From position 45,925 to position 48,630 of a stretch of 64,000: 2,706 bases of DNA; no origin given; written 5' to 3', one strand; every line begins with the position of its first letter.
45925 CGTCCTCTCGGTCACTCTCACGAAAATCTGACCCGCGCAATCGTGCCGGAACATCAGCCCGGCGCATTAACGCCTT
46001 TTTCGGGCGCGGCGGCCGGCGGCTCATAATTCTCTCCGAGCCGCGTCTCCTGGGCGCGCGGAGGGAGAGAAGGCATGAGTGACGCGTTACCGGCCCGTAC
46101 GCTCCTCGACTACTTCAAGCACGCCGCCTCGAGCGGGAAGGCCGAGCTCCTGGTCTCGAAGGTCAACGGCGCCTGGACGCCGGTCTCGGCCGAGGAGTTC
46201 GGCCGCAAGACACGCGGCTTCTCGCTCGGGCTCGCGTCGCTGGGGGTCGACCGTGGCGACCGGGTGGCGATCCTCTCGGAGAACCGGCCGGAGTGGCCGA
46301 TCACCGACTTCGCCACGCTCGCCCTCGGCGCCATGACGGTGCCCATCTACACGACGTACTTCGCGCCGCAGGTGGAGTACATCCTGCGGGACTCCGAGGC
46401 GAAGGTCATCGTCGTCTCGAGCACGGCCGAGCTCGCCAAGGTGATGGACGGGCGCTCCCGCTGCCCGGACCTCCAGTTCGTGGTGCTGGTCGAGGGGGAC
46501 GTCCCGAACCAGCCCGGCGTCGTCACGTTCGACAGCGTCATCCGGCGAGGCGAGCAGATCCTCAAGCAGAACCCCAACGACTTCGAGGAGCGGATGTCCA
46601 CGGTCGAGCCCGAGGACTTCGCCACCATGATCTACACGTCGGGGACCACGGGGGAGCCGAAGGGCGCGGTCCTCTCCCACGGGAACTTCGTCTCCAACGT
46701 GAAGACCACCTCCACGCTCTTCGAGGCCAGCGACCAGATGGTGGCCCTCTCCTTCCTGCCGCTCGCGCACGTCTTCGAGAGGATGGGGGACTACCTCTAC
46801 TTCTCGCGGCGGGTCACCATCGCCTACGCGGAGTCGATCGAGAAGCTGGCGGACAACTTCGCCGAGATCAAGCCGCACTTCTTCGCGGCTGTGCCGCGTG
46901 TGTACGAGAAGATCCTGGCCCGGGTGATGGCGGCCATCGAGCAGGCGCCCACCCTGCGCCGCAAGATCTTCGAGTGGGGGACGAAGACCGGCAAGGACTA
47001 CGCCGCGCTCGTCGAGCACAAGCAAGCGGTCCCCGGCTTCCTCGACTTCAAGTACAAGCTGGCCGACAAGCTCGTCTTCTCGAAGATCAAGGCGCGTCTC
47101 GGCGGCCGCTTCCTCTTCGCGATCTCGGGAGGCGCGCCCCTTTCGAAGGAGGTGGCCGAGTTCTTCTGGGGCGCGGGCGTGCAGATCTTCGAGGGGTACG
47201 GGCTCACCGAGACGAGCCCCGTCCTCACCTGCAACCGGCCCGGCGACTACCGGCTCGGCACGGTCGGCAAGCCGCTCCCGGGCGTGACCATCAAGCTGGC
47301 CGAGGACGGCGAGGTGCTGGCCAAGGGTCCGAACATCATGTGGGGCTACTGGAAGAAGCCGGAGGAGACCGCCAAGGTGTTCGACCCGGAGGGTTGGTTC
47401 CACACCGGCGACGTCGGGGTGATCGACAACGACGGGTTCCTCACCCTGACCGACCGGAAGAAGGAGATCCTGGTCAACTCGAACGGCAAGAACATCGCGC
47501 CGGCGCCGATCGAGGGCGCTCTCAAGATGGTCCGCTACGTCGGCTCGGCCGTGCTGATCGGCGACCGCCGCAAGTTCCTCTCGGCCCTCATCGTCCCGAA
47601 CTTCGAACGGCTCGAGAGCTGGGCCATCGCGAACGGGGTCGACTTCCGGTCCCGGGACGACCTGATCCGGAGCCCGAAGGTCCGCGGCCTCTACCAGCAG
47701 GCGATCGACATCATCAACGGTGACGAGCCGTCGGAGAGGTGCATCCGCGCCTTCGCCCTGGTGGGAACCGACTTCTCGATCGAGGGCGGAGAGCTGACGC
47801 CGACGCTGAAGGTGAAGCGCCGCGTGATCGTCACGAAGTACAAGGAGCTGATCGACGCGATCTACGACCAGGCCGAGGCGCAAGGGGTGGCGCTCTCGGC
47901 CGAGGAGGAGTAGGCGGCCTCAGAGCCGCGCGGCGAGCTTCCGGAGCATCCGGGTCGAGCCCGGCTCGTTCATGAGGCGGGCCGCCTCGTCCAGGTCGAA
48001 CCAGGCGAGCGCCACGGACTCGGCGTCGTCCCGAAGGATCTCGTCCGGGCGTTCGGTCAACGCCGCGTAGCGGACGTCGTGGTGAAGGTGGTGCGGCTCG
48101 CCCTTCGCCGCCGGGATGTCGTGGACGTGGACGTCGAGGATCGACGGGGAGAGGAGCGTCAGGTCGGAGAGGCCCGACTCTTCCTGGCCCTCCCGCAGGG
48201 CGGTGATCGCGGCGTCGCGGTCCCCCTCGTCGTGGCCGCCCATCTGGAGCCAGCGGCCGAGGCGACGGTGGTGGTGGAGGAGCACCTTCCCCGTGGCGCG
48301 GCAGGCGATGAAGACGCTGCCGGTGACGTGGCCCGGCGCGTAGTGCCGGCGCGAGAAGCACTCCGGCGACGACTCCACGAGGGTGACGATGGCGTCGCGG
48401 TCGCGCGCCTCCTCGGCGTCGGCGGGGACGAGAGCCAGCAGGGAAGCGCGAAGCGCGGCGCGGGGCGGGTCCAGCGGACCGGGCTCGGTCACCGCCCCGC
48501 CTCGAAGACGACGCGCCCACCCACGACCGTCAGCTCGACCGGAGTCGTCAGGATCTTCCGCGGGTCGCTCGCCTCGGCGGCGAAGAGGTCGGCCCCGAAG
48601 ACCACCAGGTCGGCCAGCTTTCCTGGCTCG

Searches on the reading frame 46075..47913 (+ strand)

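Call 11: search_protein_families(library=pfam, proteins=[window:46075-47913:+], max_evalue=0.001)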
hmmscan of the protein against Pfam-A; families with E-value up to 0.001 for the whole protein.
window:46075-47913:+ (612 aa): 2 families
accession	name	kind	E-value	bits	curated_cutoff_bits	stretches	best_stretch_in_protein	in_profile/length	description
PF00501.34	AMP-binding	-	9e-77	258.9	29.9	1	16-426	4-384/384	AMP-binding enzyme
PF23562.2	AMP-binding_C_3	-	2.2e-10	41.4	20.8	1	464-601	2-124/124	AMP-binding enzyme C-terminal domain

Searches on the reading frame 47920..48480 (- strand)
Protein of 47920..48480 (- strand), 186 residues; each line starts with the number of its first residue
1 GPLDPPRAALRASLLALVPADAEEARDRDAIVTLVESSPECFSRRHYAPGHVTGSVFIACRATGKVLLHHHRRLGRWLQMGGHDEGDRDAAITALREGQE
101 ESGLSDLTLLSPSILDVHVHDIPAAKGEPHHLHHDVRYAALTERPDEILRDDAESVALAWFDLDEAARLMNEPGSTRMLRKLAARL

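Call 11: search_protein_families(library=pfam, proteins=[window:47920-48480:-], max_evalue=0.001)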
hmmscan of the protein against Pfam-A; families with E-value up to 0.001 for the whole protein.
window:47920-48480:- (186 aa): 1 family
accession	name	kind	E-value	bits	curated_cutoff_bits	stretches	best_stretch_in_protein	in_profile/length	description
PF00293.34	NUDIX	-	5e-10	39.9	21.1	1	56-181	8-133/134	NUDIX domain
